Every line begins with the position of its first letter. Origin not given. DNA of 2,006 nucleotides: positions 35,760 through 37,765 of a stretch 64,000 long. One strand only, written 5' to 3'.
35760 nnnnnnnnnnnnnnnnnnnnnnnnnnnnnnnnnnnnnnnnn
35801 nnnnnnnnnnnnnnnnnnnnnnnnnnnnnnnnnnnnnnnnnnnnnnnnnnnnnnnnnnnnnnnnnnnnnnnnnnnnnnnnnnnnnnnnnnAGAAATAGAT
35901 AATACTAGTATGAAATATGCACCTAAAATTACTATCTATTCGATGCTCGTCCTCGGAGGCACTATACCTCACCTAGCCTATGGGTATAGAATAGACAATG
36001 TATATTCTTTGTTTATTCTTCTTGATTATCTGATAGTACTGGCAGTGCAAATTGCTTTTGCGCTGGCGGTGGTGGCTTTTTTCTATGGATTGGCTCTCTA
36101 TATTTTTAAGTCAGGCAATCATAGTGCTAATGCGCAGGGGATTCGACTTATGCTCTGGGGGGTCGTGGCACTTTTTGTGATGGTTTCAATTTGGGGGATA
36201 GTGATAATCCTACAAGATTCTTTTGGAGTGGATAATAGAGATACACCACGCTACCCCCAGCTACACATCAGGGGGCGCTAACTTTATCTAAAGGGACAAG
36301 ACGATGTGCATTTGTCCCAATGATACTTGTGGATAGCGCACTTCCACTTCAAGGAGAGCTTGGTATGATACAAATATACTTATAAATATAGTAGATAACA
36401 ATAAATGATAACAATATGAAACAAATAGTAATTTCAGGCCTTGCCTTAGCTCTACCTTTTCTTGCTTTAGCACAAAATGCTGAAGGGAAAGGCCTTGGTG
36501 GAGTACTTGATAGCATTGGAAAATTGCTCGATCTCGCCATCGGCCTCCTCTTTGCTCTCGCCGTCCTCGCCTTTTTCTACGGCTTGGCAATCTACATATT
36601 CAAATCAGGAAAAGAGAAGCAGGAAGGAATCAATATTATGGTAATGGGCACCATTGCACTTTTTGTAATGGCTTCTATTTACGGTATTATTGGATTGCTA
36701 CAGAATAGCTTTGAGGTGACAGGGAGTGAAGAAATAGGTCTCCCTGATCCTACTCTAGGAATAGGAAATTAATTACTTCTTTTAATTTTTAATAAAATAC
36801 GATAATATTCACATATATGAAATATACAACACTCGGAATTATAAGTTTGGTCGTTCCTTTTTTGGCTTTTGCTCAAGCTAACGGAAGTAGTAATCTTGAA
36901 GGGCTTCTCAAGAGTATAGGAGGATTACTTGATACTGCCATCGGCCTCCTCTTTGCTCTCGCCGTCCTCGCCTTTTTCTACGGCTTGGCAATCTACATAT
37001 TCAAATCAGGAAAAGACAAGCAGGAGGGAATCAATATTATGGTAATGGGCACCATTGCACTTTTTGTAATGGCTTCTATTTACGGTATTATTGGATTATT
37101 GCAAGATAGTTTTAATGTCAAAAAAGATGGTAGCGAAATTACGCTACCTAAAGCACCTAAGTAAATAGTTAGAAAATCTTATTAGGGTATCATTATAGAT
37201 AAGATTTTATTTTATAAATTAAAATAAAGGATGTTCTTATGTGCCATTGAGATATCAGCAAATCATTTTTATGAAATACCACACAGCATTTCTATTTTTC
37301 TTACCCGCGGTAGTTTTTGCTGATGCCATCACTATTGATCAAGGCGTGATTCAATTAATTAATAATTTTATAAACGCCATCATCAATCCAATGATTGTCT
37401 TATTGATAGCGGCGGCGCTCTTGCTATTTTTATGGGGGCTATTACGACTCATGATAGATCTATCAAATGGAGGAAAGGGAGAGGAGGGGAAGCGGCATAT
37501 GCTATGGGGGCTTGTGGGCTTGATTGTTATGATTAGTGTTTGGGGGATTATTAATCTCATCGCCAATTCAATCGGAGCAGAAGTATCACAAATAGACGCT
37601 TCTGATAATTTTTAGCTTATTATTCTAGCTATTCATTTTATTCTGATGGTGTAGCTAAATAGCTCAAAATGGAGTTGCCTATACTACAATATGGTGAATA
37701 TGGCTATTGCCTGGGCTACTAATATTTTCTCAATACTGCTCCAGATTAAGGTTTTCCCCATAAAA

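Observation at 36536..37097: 161-bp identical, GC-rich core shared by two adjacent pilin paralogs (recent gene conversion or duplication)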

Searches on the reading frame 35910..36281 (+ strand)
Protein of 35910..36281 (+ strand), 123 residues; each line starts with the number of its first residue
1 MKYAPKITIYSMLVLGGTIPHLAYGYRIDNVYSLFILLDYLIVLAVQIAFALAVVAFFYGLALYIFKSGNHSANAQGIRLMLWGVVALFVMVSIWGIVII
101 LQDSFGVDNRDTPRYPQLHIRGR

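Call 5: search_protein_families(library=pfam, proteins=[window:35910-36281:+], max_evalue=0.1)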
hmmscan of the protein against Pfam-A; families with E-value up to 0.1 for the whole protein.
window:35910-36281:+ (123 aa): 4 families
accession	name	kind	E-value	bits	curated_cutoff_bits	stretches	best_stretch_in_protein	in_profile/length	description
PF18895.5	T4SS_pilin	-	4.8e-05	23.8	26.6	1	40-98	11-68/71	Type IV secretion system pilin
PF03994.20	DUF350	-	0.023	15.2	26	1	47-101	43-97/133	Domain of Unknown Function (DUF350)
PF05545.16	FixQ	-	0.041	14.3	29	1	47-71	11-35/49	Cbb3-type cytochrome oxidase component FixQ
PF14965.11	BRI3BP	-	0.055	13.4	27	1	34-97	88-149/179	Negative regulator of p53/TP53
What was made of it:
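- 35910..36281 (+): Pilin paralog c (123 aa), the nearest relative of d1/d2 in the array (about 52% aa identity over the core). PF18895 at 23.8 bits (call 5).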

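Call 33: search_protein_families(library=ncbifam, proteins=[window:35910-36281:+], max_evalue=0.01)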
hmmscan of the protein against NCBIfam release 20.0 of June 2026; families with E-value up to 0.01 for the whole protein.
window:35910-36281:+ (123 aa): 0 families

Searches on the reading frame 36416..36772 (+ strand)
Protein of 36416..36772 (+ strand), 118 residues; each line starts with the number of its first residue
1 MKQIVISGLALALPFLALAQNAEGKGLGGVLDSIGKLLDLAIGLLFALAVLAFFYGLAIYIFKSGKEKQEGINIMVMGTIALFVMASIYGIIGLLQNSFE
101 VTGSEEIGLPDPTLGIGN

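Call 5: search_protein_families(library=pfam, proteins=[window:36416-36772:+], max_evalue=0.1)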
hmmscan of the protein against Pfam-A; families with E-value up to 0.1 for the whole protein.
window:36416-36772:+ (118 aa): 3 families
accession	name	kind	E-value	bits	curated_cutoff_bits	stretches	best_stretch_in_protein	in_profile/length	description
PF18895.5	T4SS_pilin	-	0.00018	21.9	26.6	1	34-95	9-71/71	Type IV secretion system pilin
PF08733.15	PalH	-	0.029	13.9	34.1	1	27-88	211-265/332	PalH/RIM21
PF05545.16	FixQ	-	0.056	13.8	29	1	45-68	13-36/49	Cbb3-type cytochrome oxidase component FixQ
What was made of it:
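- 36416..36772 (+): Gene d1 (118 aa; NCBI ACKKL4_00235). It has a signal peptide (about residues 1-20), an N tail, a two-helix hairpin and a C tail. PF18895 at 21.9 bits, below the cut-off (call 5).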

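Call 10: find_encoding_contigs(protein=window:36416-36772:+, flank=6000, max_places=10)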
Protein window:36416-36772:+ (118 aa): no gene with exactly this product is on record in the collection.

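Call 12: find_homologous_proteins(query=window:36416-36772:+, max_evalue=0.001)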
Query window:36416-36772:+ (118 aa): 17 proteins with E <= 0.001 among 106 candidates.
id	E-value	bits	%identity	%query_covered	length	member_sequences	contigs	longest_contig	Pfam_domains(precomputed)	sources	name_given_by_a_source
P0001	4.1e-64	232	100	100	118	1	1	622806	-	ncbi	ncbi:MAG: hypothetical protein ACKKL4_00235 [Patescibacteria group bacterium]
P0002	1.6e-36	143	72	93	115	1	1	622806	-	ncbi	ncbi:MAG: hypothetical protein ACKKL4_00240 [Patescibacteria group bacterium]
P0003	1.0e-33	134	63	97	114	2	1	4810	PF18895.6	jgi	jgi:hypothetical protein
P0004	1.0e-27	115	56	93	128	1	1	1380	-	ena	-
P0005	1.2e-26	111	58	94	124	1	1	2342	-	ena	-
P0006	5.3e-17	80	51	67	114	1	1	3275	PF18895.6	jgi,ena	-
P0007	1.4e-15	76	41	94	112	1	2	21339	PF18895.6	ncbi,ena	-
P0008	8.1e-15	73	45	73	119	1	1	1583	PF18895.6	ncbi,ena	ncbi:MAG: hypothetical protein AAB863_03950 [Patescibacteria group bacterium]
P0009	3.2e-14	71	52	64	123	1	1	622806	-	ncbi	ncbi:MAG: hypothetical protein ACKKL4_00230 [Patescibacteria group bacterium]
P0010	4.4e-14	71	43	95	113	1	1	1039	PF18895.6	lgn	-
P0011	7.0e-14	70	44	66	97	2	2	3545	PF18895.6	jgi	jgi:hypothetical protein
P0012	1.4e-13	69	43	66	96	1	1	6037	PF18895.6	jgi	-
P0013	4.4e-13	67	43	70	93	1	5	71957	-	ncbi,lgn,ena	-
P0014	7.4e-12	64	45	84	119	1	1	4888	PF18895.6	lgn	-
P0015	1.4e-9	56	43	86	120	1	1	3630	PF18895.6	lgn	-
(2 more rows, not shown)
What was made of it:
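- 36416..36772 (+): It is P0001 at 100% identity (call 12).
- On VirB2/TrbC-like type IV secretion pilin (Pfam PF18895 T4SS_pilin / PF04956 TrbC): Orthologue P0003 and most homologues carry a precomputed PF18895 hit (calls 5, 12).
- Metagenome-assembled genome (call 12). The contig is 622,806 bp long (call 12).
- Tried and rejected: The homology search nevertheless returned a 100% identical NCBI entry (call 12).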

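Call 13: find_related_loci(query=window:36416-36772:+, collection=genome_contigs, flank=6000)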
Query window:36416-36772:+ (118 aa) in genome_contigs; peptide patterns used: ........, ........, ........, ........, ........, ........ (x = any residue, [..] = any of these).
213 stretches matched a pattern; 2 encode a relative of the query (tblastn E <= 1e-3); 2 distinct loci.
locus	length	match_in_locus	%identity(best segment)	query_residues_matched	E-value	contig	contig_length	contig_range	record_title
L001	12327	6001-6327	43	5-111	3e-19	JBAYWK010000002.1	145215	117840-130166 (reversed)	MAG: Candidatus Paceibacterota bacterium isolate SO_2016_LW3_81 scaffold00158_LW162_2016, whole genome shotgun sequence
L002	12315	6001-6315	31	4-93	9e-6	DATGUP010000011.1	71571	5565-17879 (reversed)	MAG TPA_asm: Bacillota bacterium isolate SMAG_U10532 k141_1550336, whole genome shotgun sequence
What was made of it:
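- Tried and rejected: The genome_contigs scan gave only two distant loci (call 13), and the source genome is not among them.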

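Call 15: find_encoding_contigs(protein=P0003, flank=6000)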
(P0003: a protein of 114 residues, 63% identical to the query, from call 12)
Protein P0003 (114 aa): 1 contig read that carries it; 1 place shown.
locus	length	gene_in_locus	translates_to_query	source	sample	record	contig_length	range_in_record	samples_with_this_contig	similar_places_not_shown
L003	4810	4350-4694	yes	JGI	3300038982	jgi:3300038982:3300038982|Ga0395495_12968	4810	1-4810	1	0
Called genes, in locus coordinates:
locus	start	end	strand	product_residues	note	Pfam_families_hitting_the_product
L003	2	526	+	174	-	?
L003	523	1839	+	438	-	PF13416:SBP_bac_8, PF01547:SBP_bac_1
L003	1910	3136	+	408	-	-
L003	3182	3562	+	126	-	PF18895:T4SS_pilin (weak)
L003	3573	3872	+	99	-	-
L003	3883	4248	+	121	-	PF18895:T4SS_pilin (weak)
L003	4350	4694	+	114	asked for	PF18895:T4SS_pilin (faint)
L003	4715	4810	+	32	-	?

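Call 16: find_encoding_contigs(protein=P0005, flank=6000)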
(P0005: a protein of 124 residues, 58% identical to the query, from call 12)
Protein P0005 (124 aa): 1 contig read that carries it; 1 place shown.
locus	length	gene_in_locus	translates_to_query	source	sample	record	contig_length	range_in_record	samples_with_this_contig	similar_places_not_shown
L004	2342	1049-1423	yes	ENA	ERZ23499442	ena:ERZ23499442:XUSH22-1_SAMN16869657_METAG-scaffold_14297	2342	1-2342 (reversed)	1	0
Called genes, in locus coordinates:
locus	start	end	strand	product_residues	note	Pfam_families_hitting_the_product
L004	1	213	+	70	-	?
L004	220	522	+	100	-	-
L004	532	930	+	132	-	PF18895:T4SS_pilin (weak)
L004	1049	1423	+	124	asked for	-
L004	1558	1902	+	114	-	PF18895:T4SS_pilin (weak)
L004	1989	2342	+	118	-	?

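Call 17: find_encoding_contigs(protein=P0004, flank=6000)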
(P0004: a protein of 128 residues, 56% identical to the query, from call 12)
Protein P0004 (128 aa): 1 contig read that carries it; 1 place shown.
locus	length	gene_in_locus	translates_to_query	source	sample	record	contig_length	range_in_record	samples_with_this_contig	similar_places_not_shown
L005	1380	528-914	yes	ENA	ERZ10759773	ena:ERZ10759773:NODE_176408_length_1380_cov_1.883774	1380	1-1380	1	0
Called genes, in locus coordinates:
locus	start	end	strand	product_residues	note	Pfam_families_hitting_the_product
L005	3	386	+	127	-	?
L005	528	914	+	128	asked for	-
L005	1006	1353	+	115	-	PF18895:T4SS_pilin (weak)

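Call 24: find_related_loci(query=A1, collection=metagenome_contigs, flank=5000)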
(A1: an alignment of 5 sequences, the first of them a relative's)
Query A1 (118 aa) in metagenome_contigs; peptide patterns used: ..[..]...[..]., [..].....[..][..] (x = any residue, [..] = any of these).
413 stretches matched a pattern; 20 encode a relative of the query (tblastn E <= 1e-3); 20 distinct loci.
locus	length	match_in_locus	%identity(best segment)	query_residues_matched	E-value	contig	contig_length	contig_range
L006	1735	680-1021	46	1-107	2e-23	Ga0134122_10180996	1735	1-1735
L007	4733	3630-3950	43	1-104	5e-21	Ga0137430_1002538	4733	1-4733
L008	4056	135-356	57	27-98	9e-21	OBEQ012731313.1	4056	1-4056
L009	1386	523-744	57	27-98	8e-21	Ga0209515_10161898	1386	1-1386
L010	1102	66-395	39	3-118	2e-20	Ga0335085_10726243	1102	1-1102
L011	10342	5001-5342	42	1-114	3e-20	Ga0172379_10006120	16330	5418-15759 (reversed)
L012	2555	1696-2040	41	1-114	8e-20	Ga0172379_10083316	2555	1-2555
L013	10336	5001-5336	40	6-115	4e-19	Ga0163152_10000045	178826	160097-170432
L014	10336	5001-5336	40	6-115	4e-19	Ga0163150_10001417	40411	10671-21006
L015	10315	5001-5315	44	10-114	3e-19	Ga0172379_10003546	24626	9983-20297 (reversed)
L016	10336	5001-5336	40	6-115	4e-19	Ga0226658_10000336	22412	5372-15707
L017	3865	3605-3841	51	23-99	2e-18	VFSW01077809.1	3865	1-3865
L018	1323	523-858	35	7-113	4e-18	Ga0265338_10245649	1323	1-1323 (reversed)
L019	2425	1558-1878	40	1-104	6e-18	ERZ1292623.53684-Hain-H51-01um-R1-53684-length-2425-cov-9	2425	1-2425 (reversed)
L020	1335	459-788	39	1-104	7e-18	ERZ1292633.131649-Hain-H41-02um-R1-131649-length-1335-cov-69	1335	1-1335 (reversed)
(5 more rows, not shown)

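Call 33: search_protein_families(library=ncbifam, proteins=[window:36416-36772:+], max_evalue=0.01)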
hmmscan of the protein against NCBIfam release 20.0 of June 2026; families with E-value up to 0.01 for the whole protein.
window:36416-36772:+ (118 aa): 0 families

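Call 44: search_solved_structures(query=A2, max_evalue=10)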
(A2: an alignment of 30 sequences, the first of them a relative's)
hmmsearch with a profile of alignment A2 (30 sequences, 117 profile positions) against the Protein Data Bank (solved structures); distinct sequences matched with E-value up to 10: 32.
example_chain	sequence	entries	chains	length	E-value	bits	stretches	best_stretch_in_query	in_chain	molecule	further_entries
8cw4_1A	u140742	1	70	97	0.0012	21.9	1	5-58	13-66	Conjugal transfer protein TraM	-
9hmf_O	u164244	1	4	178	0.0019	21.3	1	66-113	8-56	Flagellar protein FliL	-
9ejc_E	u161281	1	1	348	0.054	16.6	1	33-99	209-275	viral G-protein coupled receptor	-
8w1a_A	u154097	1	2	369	0.06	16.4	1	33-99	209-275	viral G-protein coupled receptor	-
8k4p_A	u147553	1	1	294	0.084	16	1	33-99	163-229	G protein-coupled receptor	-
8k4o_E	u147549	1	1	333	0.11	15.7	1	33-99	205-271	G protein-coupled receptor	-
1ehk_A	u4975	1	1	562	1.2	12.2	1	36-66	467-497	BA3-TYPE CYTOCHROME-C OXIDASE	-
9h19_H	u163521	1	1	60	1.2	12.2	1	48-68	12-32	reaction centre Ht sub unit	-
1xme_A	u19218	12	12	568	1.2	12.2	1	36-66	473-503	Cytochrome c oxidase polypeptide I | Cytochrome c oxidase subunit 1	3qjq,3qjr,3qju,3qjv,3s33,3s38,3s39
2qpd_A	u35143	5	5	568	1.2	12.2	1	36-66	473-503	Cytochrome c oxidase subunit 1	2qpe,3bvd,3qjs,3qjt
4fa7_A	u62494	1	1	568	1.2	12.2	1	36-66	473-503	Cytochrome c oxidase subunit 1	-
4faa_A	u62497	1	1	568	1.2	12.2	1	36-66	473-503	Cytochrome c oxidase subunit 1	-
4gp4_A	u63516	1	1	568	1.2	12.2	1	36-66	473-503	Cytochrome c oxidase subunit 1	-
4gp5_A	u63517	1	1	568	1.2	12.2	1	36-66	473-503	Cytochrome c oxidase subunit 1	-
4gp8_A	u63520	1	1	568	1.2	12.2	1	36-66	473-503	Cytochrome c oxidase subunit 1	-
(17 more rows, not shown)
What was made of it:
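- On VirB2/TrbC-like type IV secretion pilin (Pfam PF18895 T4SS_pilin / PF04956 TrbC): A profile of the family gives the pKM101 TraM pilin 8cw4 as its best PDB hit, E=0.0012 (call 44).
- A profile of the family has as its best PDB match the pKM101 TraM pilin, 8cw4, at E=0.0012 (call 44).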

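Call 50: predict_structure(alignment_id=A3)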
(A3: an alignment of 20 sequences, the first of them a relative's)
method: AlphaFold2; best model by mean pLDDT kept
length: 118 residues; sequences in the alignment: 20
mean_pLDDT: 81.5   pTM: 0.54
mean pLDDT of the five models: 81.5, 79.4, 78.6, 76.1, 75.7
residues with pLDDT >= 90: 50; 70-90: 43; 50-70: 25; < 50: 0
segments of 3 or more residues with pLDDT < 50: none
pLDDT, mean of each block of 10 residues (from residue 1): 68 72 72 86 92 94 93 94 92 85 62 65
secondary structure, 60 per line:
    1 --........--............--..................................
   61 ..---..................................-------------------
elements in order: H3-10 H13-24 H27-62 H66-99
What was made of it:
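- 36416..36772 (+): AlphaFold2 predicts helices 27-62 and 66-99 (call 50).
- On VirB2/TrbC-like type IV secretion pilin (Pfam PF18895 T4SS_pilin / PF04956 TrbC): AlphaFold2 gives helices 27-62 and 66-99, with pLDDT 86-94 over residues 31-100 (call 50).
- On Type IV pilus (T4P) pilin: The predicted fold is a two-helix hairpin without a globular domain (call 50).
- AlphaFold2 gives a helical hairpin with pLDDT 86-94 over residues 31-100 (call 50).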

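Call 52: fold_search(model_id=the predicted structure, library=pdb)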
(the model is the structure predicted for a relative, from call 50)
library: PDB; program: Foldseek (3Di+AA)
matches with E <= 10: 267; with E <= 0.001: 0
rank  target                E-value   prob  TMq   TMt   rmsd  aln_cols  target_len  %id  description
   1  9o5o_A                8.7e-01  0.75  0.50  0.18  10.7        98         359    9  Cryo-EM structure of the human SK2-4 chimera/calmodulin channel complex bound to a small molecule activator (released 2025-07-09)
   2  9o48_A                8.7e-01  0.75  0.50  0.17  10.7        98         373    9  Cryo-EM structure of the human SK2-4 chimera/calmodulin channel complex in the Ca2+ bound state (released 2025-07-09)
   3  5nwi_A                8.7e-01  0.51  0.35  0.17  16.2       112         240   17  14-3-3c in complex with CPP (released 2017-11-22)
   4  3m50_A                8.7e-01  0.47  0.34  0.19  16.3       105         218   15  Structure of the 14-3-3/PMA2 complex stabilized by Epibestatin (released 2010-05-26)
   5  9o53_A                9.3e-01  0.72  0.50  0.18  10.9        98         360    9  Cryo-EM structure of the human SK2-4 chimera/calmodulin channel complex bound to a small molecule inhibitor (released 2025-07-09)
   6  5nwk_A                9.3e-01  0.47  0.34  0.17  15.8       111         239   17  14-3-3c in complex with CPP and fusicoccin (released 2017-11-22)
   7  6h2f_J                9.9e-01  0.18  0.29  0.14  16.1       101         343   20  Structure of the pre-pore AhlB of the tripartite alpha-pore forming toxin, AHL, from Aeromonas hydrophila. (released 2019-07-10)
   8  3e6y_A                1.2e+00  0.33  0.30  0.16  14.3       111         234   14  Structure of 14-3-3 in complex with the differentiation-inducing agent Cotylenin A (released 2009-03-10)
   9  9vub_C                1.4e+00  0.54  0.48  0.17  11.3       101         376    9  channel C complex with 3 (released 2026-03-11)
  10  9vub_A                1.5e+00  0.54  0.48  0.17  11.4       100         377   10  channel C complex with 3 (released 2026-03-11)
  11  6h2f_B                1.5e+00  0.15  0.29  0.14  16.1       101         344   20  Structure of the pre-pore AhlB of the tripartite alpha-pore forming toxin, AHL, from Aeromonas hydrophila. (released 2019-07-10)
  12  9o51_A                1.6e+00  0.54  0.49  0.18  10.5        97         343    8  Cryo-EM structure of the human SK2-4 chimera/calmodulin channel complex in the Ca2+ free state (released 2025-07-09)
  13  7v9b_A                1.6e+00  0.30  0.31  0.16  14.4       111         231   14  Crystal Structure of 14-3-3 epsilon with FOXO3a peptide (released 2022-08-31)
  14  1ow6_A                1.6e+00  0.10  0.23  0.20  17.0       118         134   17  Paxillin LD4 motif bound to the Focal Adhesion Targeting (FAT) domain of the Focal Adhesion Kinase (released 2003-10-21)
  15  5nwk_G                1.7e+00  0.33  0.34  0.18  15.9       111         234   17  14-3-3c in complex with CPP and fusicoccin (released 2017-11-22)
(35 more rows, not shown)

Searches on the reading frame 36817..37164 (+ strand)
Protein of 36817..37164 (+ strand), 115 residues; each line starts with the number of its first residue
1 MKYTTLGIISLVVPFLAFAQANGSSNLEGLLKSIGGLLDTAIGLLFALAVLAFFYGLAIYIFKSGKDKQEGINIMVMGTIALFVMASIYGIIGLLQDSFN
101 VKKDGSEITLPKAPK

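Call 5: search_protein_families(library=pfam, proteins=[window:36817-37164:+], max_evalue=0.1)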
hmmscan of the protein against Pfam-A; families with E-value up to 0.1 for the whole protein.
window:36817-37164:+ (115 aa): 7 families
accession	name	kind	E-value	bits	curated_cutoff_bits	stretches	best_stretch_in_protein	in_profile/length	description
PF13572.11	DUF4134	-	0.0024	18.5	26.5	1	8-87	5-87/93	Domain of unknown function (DUF4134)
PF18895.5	T4SS_pilin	-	0.0074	16.8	26.6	1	36-95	11-71/71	Type IV secretion system pilin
PF04956.18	TrbC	-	0.0076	16.9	27.9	1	6-81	17-88/98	TrbC/VIRB2 pilin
PF05934.16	MCLC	-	0.037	13.2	25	1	13-58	307-352/549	Mid-1-related chloride channel (MCLC)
PF00520.37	Ion_trans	-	0.046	13.3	25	1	21-102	109-201/241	Ion transport protein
PF05545.16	FixQ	-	0.056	13.8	29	1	44-68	12-36/49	Cbb3-type cytochrome oxidase component FixQ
PF16962.11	ABC_export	-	0.081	11.8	29.7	1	9-91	123-203/531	Putative ABC exporter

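Call 11: find_encoding_contigs(protein=window:36817-37164:+, flank=6000, max_places=10)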
Protein window:36817-37164:+ (115 aa): no gene with exactly this product is on record in the collection.
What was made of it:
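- Tried and rejected: Exact-protein look-ups of d1 and d2 in the assembly index found nothing (calls 10, 11).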

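Call 33: search_protein_families(library=ncbifam, proteins=[window:36817-37164:+], max_evalue=0.01)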
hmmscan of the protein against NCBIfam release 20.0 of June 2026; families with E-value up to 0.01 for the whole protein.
window:36817-37164:+ (115 aa): 0 families

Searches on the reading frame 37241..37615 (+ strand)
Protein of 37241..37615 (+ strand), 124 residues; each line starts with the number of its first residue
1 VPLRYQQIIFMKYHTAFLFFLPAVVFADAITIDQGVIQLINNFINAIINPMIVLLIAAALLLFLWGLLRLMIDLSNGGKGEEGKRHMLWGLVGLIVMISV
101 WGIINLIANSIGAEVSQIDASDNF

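Call 5: search_protein_families(library=pfam, proteins=[window:37241-37615:+], max_evalue=0.1)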
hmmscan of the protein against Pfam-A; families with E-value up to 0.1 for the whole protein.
window:37241-37615:+ (124 aa): 2 families
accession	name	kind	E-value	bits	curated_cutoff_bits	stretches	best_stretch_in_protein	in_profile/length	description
PF18895.5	T4SS_pilin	-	1.8e-08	34.7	26.6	1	40-107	5-71/71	Type IV secretion system pilin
PF06590.16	PerB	-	0.067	14.2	25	1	23-78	64-119/129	PerB protein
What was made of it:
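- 37241..37615 (+): Pilin paralog f (124 aa from the GTG start, or 114 aa from the ATG at 37271). Last gene of the array. PF18895 at 34.7 bits, above the cut-off (call 5).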

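Call 33: search_protein_families(library=ncbifam, proteins=[window:37241-37615:+], max_evalue=0.01)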
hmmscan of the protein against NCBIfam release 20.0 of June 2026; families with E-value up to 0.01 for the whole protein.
window:37241-37615:+ (124 aa): 1 family
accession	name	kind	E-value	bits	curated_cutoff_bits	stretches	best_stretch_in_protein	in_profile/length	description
NF045849.1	ICE_MMCAP2_0565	equivalog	2.2e-07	30.4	40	1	36-110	5-79/80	Mbov_0395 family pilin-like conjugal transfer protein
